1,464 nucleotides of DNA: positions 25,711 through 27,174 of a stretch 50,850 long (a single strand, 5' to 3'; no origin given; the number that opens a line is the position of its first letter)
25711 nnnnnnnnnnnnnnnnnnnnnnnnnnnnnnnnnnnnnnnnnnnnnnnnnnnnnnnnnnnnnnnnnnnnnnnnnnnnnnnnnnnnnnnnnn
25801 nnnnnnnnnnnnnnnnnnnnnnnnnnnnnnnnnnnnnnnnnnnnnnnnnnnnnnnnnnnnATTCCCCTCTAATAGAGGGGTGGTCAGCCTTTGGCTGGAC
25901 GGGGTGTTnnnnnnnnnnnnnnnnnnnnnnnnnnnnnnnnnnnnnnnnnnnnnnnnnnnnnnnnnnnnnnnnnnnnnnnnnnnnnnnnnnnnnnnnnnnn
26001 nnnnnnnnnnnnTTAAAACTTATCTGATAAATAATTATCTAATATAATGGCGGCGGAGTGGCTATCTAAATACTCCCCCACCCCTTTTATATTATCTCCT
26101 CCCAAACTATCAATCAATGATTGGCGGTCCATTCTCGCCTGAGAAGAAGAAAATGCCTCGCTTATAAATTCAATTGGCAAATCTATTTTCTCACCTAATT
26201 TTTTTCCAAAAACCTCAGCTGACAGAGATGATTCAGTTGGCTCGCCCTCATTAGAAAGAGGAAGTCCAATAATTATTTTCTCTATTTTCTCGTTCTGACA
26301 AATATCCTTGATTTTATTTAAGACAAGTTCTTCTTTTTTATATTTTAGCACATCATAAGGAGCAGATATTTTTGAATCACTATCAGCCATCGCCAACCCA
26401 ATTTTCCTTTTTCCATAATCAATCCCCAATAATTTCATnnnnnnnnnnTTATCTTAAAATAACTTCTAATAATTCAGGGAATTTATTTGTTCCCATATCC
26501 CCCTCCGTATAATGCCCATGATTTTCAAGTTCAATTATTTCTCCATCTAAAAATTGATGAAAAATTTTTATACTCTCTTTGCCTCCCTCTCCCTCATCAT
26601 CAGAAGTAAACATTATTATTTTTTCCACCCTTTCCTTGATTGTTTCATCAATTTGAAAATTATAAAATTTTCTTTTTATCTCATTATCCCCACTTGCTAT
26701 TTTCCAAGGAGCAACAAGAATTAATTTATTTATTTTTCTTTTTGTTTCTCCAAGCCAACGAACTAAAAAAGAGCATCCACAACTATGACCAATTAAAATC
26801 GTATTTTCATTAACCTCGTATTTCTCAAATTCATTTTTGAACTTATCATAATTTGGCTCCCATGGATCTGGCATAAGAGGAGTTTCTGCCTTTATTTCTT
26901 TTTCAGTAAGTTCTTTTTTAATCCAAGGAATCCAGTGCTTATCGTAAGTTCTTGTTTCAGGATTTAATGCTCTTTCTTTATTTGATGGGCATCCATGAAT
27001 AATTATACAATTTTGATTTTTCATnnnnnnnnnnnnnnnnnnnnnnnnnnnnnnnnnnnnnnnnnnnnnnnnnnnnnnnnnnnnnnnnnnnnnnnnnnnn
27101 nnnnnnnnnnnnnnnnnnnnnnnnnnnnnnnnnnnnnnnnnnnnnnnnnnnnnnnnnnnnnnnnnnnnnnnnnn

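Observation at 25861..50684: Composite element with conserved flanks around a sequence-variable but always-paired hairpin, co-oriented with the upstream gene: candidate structured RNA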

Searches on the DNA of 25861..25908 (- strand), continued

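Call 74: search_with_rna_model(model_id=R1, sources=[L116, L117, L118, L119, L120, L121, L122, L123, L124, L125, L126, L127, L128, L129, L130, L131, L132, L133, L134, L135, L136, L137, L138, L139, L140, L141, L142, L143, L144, L145, L146, L147, L148, L149, L150, L151, L152, L153, L154, L155, L156, L157, L158, L159, L160, L161, L162, L163, L164, L165, L166, L167, L168, L169, L170, L171, L172, L173, L174, L175, L176, L177, L178, L179, L180, L181, L182, L183, L184, L185, L186, L187, L188, L189, L190, L191, L192, L193, L194, L195], max_evalue=0.00001, make_alignment=true)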
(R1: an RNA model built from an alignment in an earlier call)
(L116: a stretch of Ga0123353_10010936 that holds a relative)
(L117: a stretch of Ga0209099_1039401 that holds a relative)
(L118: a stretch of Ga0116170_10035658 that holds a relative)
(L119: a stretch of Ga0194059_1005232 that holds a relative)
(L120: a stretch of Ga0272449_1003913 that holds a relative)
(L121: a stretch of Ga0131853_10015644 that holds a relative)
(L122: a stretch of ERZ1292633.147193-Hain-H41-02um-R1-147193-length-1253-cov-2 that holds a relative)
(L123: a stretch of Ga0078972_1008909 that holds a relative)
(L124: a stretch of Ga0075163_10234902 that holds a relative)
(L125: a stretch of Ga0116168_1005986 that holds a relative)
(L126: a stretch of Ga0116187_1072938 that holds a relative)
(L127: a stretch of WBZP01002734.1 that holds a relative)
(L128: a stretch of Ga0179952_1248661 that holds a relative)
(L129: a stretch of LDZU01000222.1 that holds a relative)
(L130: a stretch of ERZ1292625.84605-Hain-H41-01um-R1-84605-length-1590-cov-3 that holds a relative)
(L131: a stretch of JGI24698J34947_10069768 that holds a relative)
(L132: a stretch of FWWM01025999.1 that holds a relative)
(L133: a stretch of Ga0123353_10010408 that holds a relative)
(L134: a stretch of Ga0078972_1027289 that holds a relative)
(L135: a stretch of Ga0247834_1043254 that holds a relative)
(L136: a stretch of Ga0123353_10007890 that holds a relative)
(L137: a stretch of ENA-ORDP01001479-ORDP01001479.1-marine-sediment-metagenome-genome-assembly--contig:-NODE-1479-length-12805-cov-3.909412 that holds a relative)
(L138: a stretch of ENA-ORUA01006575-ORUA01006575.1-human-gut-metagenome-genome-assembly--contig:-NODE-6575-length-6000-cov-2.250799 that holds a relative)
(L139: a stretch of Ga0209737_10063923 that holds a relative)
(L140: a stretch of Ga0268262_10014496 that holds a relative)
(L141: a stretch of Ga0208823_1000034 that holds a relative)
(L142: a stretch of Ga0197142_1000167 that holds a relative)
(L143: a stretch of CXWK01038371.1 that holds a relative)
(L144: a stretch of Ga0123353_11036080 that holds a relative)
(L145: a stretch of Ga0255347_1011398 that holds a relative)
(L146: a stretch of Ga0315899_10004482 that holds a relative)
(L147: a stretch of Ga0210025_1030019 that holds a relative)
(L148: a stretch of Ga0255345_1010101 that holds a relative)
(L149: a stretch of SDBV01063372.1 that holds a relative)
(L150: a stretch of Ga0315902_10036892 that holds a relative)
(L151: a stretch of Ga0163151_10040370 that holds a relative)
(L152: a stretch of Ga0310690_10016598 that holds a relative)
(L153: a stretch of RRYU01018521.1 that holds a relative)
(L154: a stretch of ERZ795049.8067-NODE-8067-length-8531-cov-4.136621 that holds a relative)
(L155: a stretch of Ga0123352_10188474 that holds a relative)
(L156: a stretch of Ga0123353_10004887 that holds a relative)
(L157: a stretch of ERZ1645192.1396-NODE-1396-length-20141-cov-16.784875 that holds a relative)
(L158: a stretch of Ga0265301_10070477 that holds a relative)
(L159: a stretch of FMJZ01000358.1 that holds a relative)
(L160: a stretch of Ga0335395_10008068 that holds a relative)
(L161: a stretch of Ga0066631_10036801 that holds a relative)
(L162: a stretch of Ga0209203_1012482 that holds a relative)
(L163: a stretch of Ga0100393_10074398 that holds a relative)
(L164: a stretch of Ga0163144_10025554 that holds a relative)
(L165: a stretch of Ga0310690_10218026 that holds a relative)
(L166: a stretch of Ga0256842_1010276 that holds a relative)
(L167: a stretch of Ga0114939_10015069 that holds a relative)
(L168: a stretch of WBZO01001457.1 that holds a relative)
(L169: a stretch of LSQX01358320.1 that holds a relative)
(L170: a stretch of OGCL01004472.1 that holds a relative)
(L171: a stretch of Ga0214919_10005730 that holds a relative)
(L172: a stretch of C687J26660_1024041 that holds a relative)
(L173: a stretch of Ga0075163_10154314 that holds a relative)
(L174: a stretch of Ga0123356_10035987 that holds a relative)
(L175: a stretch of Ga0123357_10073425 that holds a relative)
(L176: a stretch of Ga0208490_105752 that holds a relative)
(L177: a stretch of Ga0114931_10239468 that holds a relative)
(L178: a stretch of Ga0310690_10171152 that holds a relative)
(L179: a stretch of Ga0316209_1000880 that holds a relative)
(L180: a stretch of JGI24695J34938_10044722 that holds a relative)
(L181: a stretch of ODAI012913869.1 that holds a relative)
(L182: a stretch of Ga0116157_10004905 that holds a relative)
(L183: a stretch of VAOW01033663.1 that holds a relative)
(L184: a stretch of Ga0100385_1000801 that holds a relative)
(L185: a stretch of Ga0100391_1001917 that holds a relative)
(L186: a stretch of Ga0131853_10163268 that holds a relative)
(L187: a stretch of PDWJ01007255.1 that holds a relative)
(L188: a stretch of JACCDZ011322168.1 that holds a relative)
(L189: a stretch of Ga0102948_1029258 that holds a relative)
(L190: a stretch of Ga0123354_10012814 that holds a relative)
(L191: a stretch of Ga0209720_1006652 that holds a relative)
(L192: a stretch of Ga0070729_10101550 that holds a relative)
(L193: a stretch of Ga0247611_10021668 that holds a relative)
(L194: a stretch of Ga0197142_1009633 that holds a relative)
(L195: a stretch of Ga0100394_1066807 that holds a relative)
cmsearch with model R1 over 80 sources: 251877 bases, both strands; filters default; matches with E-value up to 0.00001: 159.
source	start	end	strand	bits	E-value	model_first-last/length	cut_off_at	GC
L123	2406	2451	+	66.7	1.2e-13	1-46/46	no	0.54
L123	2357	2402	+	66.5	1.3e-13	1-46/46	no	0.59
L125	2596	2641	+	63.5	6.7e-13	1-46/46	no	0.52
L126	1274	1319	-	63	8.6e-13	1-46/46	no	0.61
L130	740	787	+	61.8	1.7e-12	1-46/46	no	0.52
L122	1023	1070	+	61.6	1.8e-12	1-46/46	no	0.54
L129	1295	1340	-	61.4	2.1e-12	1-46/46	no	0.61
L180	1066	1111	+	60.7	3.1e-12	1-46/46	no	0.65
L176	1258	1303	-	60.4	3.6e-12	1-46/46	no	0.61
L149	1921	1966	-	60.2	4e-12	1-46/46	no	0.67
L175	1534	1579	-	59.7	5.4e-12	1-46/46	no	0.7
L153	1925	1970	-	59.7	5.4e-12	1-46/46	no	0.7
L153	2467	2512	-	59.7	5.4e-12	1-46/46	no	0.7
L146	1151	1196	-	59.7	5.4e-12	1-46/46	no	0.67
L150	1923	1968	-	59.7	5.4e-12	1-46/46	no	0.67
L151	674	719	-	59.5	6.1e-12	1-46/46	no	0.67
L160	2485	2530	-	59.5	6.1e-12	1-46/46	no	0.67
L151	29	74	-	59.2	6.8e-12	1-46/46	no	0.65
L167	5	50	+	59.2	6.9e-12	1-46/46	no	0.67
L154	1875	1920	-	58.8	8.5e-12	1-46/46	no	0.63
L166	2009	2059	+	58.8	9e-12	1-46/46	no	0.57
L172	519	564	-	58.7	9.4e-12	1-46/46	no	0.7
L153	555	600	-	58.5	1e-11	1-46/46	no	0.7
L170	1927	1972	-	58.5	1.1e-11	1-46/46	no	0.63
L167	115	160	+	58.3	1.2e-11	1-46/46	no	0.7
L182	840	885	-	58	1.3e-11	1-46/46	no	0.72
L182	252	297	-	57.9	1.4e-11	1-46/46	no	0.67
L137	937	982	+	57.7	1.6e-11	1-46/46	no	0.65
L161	925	972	+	57.1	2.3e-11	1-46/46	no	0.52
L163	480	527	+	57.1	2.3e-11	1-46/46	no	0.52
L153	1753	1798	-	56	4.1e-11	1-46/46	no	0.65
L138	1925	1969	-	56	4.2e-11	1-46/46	no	0.71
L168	2396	2441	+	55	7.1e-11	1-46/46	no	0.63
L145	2343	2387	+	54.6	8.9e-11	1-46/46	no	0.51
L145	2388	2432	+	54.6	8.9e-11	1-46/46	no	0.51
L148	2343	2387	+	54.6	8.9e-11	1-46/46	no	0.51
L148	2388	2432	+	54.6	8.9e-11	1-46/46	no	0.51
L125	1063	1108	+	54.1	1.2e-10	1-46/46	no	0.52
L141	1766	1811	-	53.9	1.3e-10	1-46/46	no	0.65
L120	2455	2500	+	53.8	1.3e-10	1-46/46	no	0.54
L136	2404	2448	+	53.3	1.7e-10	1-46/46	no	0.67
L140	1752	1797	-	53.2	1.9e-10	1-46/46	no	0.67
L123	1884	1928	-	52.7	2.5e-10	1-46/46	no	0.6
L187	343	388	-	52.4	3e-10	1-46/46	no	0.61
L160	1894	1939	-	52.3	3.1e-10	1-46/46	no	0.63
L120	2357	2402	+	52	3.7e-10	1-46/46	no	0.52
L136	1942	1984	-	52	3.8e-10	1-46/46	no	0.7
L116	2880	2930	-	51.5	4.8e-10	1-46/46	no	0.53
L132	2361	2402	+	51.3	5.5e-10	1-46/46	no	0.57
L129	1948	1994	-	51.1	6e-10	1-46/46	no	0.57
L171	2442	2488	+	51.1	6e-10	1-46/46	no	0.57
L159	3623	3668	+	50.7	7.5e-10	1-46/46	no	0.59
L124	1001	1046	-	50.5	8.3e-10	1-46/46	no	0.67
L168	2550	2596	+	50.4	9e-10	1-46/46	no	0.6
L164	1915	1957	-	50.3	9.1e-10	1-46/46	no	0.63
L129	2344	2385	+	50.1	1.1e-09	1-46/46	no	0.6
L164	2367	2411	+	49.7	1.3e-09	1-46/46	no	0.6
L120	1884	1928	-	49.5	1.4e-09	1-46/46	no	0.56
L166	2063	2104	+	49.5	1.5e-09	1-46/46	no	0.57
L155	574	625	-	49.2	1.7e-09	1-46/46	no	0.58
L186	1915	1966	-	49.2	1.7e-09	1-46/46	no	0.58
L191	1954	2001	-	48.6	2.4e-09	1-46/46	no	0.5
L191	3708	3752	+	48.1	3.1e-09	1-46/46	no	0.51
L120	2406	2451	+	47.2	5.2e-09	1-46/46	no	0.57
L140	1245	1290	-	46.3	8.5e-09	1-46/46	no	0.67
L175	1952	1995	+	45.8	1.1e-08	1-46/46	no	0.68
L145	1945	1991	-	45.7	1.2e-08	1-46/46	no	0.57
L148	1945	1991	-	45.7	1.2e-08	1-46/46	no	0.57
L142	1945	1990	-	45.2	1.5e-08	1-46/46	no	0.57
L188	77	124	-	44.8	1.9e-08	1-46/46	no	0.54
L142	2343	2384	+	44.7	2e-08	1-46/46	no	0.62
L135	1515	1560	-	44.2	2.7e-08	1-46/46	no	0.67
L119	45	90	-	44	3e-08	1-46/46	no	0.65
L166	1605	1647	-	43.5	3.8e-08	1-46/46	no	0.56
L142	2385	2429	+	43.2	4.6e-08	1-46/46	no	0.51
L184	1876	1922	-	43.2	4.7e-08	1-46/46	no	0.53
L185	1876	1922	-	43.2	4.7e-08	1-46/46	no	0.53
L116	2381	2423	+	43.2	4.7e-08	1-46/46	no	0.56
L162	1130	1173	-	43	5.3e-08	1-46/46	no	0.52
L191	2349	2394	+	42.4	7.3e-08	1-46/46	no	0.43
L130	642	681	-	42.2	8e-08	1-46/46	no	0.65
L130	1155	1194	+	42.2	8e-08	1-46/46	no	0.65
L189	613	662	+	41.9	9.6e-08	1-46/46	no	0.52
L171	2368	2407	-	41.8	1e-07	1-46/46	no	0.62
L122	633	672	-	41.7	1.1e-07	1-46/46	no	0.57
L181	2329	2370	+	41.2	1.4e-07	1-46/46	no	0.67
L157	1904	1943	-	41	1.6e-07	1-46/46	no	0.65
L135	1963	2004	+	40.9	1.6e-07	1-46/46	no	0.67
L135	2080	2121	+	40.9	1.6e-07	1-46/46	no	0.67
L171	1936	1978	-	40.9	1.6e-07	1-46/46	no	0.56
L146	1598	1639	+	40.5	2e-07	1-46/46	no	0.67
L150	2370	2411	+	40.5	2e-07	1-46/46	no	0.67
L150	161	202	+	40.5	2.1e-07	1-46/46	no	0.69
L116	2608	2654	-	40.4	2.2e-07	1-46/46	no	0.55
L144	361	400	-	39.9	2.8e-07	1-46/46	no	0.62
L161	500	545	-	39.6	3.4e-07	1-46/46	no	0.57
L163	55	100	-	39.6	3.4e-07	1-46/46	no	0.57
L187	910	949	+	39.6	3.4e-07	1-46/46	no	0.65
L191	3446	3491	+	39.4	3.7e-07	1-46/46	no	0.48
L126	919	960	-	39.3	4e-07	1-46/46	no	0.55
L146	953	994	+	39.1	4.3e-07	1-46/46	no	0.64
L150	1762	1803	+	39.1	4.3e-07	1-46/46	no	0.64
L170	1102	1141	-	38.9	4.8e-07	1-46/46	no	0.65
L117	374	413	+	38.3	6.9e-07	1-46/46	no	0.73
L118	2349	2388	+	38.3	6.9e-07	1-46/46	no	0.73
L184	2382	2421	+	38.1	7.7e-07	1-46/46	no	0.65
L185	2382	2421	+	38.1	7.7e-07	1-46/46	no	0.65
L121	1115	1164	-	38.1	7.7e-07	1-46/46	no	0.68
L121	1575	1624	+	38.1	7.7e-07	1-46/46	no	0.68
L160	1849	1890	+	37.2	1.3e-06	1-46/46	no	0.71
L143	1925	1964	-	37.1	1.3e-06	1-46/46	no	0.62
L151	619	660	+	37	1.4e-06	1-46/46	no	0.67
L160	2430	2471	+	37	1.4e-06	1-46/46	no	0.67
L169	1900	1939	-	37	1.4e-06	1-46/46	no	0.65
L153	503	544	+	36.7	1.6e-06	1-46/46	no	0.71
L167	63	104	-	36.4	1.9e-06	1-46/46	no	0.74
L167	173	214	-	36.4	1.9e-06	1-46/46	no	0.74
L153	2415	2456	+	36.1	2.3e-06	1-46/46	no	0.74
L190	1440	1483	+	36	2.4e-06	1-46/46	no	0.66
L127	25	66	+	35.9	2.6e-06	1-46/46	no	0.74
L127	121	162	+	35.9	2.6e-06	1-46/46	no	0.74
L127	216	257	+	35.9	2.6e-06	1-46/46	no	0.74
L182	779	820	+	35.9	2.6e-06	1-46/46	no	0.74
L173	1778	1817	-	35.8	2.6e-06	1-46/46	no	0.68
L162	1178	1217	-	35.8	2.7e-06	1-46/46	no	0.68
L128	880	926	-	35.7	2.8e-06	1-46/46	no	0.53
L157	3944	3983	-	35.6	3e-06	1-46/46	no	0.65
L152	2329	2370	+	35.5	3.1e-06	1-46/46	no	0.64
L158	1296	1337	+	35.5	3.1e-06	1-46/46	no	0.64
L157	3218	3257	-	35.5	3.3e-06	1-46/46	no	0.68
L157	3260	3299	-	35.5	3.3e-06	1-46/46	no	0.68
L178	2083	2124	+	35.4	3.4e-06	1-46/46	no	0.69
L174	2386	2426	+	35.2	3.8e-06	1-46/46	no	0.71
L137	1774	1813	-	34.6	5.1e-06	1-46/46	no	0.68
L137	2356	2395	+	34.6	5.1e-06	1-46/46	no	0.68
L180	1017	1056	-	34.6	5.3e-06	1-46/46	no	0.68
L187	391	430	-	34.5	5.4e-06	1-46/46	no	0.65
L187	826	865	+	34.5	5.4e-06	1-46/46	no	0.65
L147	1639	1678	-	34.5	5.5e-06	1-46/46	no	0.68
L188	675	721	+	34.5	5.6e-06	1-46/46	no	0.62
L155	991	1031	+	34.4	5.8e-06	1-46/46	no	0.66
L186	2332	2372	+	34.4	5.8e-06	1-46/46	no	0.66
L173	2192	2231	+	34.4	5.8e-06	1-46/46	no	0.7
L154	2360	2400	+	34.3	6.2e-06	1-46/46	no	0.66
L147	2031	2071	+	34.2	6.5e-06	1-46/46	no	0.68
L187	868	907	+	34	7.2e-06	1-46/46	no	0.68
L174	1958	1999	-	34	7.3e-06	1-46/46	no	0.74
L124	1062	1103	+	34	7.4e-06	1-46/46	no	0.67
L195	1980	2020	+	33.9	7.6e-06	1-46/46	no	0.71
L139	2696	2735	-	33.9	7.7e-06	1-46/46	no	0.65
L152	1936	1975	-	33.8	7.9e-06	1-46/46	no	0.7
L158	903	942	-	33.8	7.9e-06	1-46/46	no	0.7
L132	1921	1994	-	33.8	8.2e-06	1-46/46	no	0.54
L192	458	497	+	33.7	8.5e-06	1-46/46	no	0.68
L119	549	588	-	33.6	9.2e-06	1-46/46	no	0.7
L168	1959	1998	-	33.6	9.2e-06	1-46/46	no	0.7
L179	1933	1972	-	33.6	9.2e-06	1-46/46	no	0.7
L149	2371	2410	+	33.6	9.2e-06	1-46/46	no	0.7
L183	1440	1479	-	33.5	9.7e-06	1-46/46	no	0.7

Alignment A3: 150 matches aligned to the model, 65 columns, each read 5' to 3' on its own strand. Consensus structure (alignment columns), stored with it:
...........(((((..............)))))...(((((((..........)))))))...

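Call 79: search_with_rna_model(model_id=R1, sources=[L197, L198, L199], max_evalue=0.01)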
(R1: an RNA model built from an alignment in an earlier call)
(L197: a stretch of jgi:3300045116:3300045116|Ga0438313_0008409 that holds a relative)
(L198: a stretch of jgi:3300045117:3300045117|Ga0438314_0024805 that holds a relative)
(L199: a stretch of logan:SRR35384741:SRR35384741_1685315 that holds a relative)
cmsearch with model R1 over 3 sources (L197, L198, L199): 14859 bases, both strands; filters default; matches with E-value up to 0.01: 12.
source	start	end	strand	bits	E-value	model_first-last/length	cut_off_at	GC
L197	6036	6083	-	54.2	6.4e-12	1-46/46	no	0.52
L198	1855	1902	-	54.2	6.4e-12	1-46/46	no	0.52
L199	744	791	-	54.2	6.4e-12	1-46/46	no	0.52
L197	6467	6506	+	43.9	1.9e-09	1-46/46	no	0.6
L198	2286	2325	+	43.9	1.9e-09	1-46/46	no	0.6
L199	1175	1214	+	43.9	1.9e-09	1-46/46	no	0.6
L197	6039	6055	+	18.2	0.0026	27-43/46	no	0.59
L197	6487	6503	-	18.2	0.0026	27-43/46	no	0.59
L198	1858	1874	+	18.2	0.0026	27-43/46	no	0.59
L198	2306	2322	-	18.2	0.0026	27-43/46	no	0.59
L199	747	763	+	18.2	0.0026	27-43/46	no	0.59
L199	1195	1211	-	18.2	0.0026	27-43/46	no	0.59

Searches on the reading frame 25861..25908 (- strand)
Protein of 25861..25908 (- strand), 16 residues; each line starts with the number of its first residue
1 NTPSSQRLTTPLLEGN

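Call 27: search_protein_families(library=pfam, proteins=[L101:665-1264:+], max_evalue=0.01)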
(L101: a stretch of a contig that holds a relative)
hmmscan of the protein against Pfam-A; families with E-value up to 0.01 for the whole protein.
L101:665-1264:+ (199 aa): 1 family
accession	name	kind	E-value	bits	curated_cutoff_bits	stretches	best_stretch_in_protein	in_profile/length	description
PF04480.18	DUF559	-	5.2e-28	97.5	20.6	1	54-160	2-108/109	Protein of unknown function (DUF559)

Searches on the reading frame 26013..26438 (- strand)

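Call 11: search_protein_families(library=pfam, proteins=[window:26013-26438:-], max_evalue=0.01)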
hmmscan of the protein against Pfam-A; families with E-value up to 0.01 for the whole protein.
window:26013-26438:- (141 aa): 1 family
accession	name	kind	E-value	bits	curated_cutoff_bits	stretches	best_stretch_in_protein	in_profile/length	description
PF03652.20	RuvX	-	1.1e-28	100.6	29.2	1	1-138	1-133/134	Holliday junction resolvase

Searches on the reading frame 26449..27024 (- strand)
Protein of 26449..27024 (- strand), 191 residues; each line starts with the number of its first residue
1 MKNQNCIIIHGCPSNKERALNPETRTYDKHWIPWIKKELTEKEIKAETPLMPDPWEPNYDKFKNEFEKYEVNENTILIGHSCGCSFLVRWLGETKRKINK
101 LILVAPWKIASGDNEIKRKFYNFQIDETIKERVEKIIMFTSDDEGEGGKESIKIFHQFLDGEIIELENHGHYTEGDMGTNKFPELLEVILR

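Call 11: search_protein_families(library=pfam, proteins=[window:26449-27024:-], max_evalue=0.01)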
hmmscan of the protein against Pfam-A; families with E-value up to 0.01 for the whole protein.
window:26449-27024:- (191 aa): 3 families
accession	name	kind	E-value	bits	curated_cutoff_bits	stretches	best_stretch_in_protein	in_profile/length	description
PF06821.19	Ser_hydrolase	-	6.7e-14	52.6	22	1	28-188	12-169/172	Serine hydrolase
PF12146.15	Hydrolase_4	-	0.0003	20.6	27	1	61-107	64-110/239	Serine aminopeptidase, S33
PF00561.26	Abhydrolase_1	-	0.0013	18.9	25.8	1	73-117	69-115/245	alpha/beta hydrolase fold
